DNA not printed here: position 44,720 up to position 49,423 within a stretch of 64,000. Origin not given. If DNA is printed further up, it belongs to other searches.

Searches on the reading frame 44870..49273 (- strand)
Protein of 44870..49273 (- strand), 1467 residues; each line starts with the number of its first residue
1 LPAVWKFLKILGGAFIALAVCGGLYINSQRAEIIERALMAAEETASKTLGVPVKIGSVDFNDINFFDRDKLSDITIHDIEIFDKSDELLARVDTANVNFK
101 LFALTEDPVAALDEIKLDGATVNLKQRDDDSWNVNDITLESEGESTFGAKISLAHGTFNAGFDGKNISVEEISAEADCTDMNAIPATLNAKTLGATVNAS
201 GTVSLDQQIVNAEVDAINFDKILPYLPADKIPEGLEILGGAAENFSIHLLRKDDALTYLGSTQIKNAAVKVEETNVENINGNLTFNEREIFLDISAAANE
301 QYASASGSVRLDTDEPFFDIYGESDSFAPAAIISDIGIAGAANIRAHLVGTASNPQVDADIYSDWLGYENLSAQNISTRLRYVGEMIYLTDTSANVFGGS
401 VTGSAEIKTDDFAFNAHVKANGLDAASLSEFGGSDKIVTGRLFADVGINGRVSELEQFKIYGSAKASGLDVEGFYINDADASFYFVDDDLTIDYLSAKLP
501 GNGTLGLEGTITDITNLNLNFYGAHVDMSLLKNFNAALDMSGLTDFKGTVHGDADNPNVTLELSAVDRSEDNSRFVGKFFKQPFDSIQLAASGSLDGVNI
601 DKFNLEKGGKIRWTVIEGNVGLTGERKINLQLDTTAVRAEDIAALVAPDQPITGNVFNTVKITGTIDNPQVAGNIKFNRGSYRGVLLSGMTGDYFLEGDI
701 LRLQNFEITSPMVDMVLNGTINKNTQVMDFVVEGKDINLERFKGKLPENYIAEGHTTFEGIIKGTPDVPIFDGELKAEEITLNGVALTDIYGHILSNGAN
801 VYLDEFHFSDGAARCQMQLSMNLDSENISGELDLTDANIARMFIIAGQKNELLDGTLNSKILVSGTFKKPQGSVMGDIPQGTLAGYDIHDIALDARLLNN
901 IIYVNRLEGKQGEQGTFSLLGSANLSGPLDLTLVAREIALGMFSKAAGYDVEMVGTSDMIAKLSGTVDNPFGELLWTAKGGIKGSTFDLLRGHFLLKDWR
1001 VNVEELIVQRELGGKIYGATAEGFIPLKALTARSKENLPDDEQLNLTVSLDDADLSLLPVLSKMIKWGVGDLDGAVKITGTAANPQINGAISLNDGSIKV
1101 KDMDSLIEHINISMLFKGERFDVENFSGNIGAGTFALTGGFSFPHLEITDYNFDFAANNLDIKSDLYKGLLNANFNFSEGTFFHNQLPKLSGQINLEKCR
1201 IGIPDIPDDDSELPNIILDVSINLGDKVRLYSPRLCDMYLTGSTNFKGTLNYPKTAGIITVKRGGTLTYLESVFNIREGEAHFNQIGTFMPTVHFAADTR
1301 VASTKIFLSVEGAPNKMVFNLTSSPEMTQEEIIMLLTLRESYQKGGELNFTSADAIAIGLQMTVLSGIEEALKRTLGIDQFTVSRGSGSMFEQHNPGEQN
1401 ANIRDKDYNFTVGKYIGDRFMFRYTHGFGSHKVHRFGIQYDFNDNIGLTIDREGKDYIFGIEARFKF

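Call 7: search_protein_families(library=pfam, proteins=[window:44870-49273:-], max_evalue=0.001)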
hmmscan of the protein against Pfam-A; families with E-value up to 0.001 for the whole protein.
window:44870-49273:- (1467 aa): 3 families
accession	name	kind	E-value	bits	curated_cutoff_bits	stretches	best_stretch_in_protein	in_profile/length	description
PF04357.19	TamB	-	8.7e-38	131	22.4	1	1126-1453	3-366/381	TamB, inner membrane protein subunit of TAM complex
PF05359.17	DUF748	-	1.2e-06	27.3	50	1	4-158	14-164/1037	Domain of Unknown Function (DUF748)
PF05170.20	AsmA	-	0.0003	20.2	29.8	0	70-138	67-131/607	AsmA family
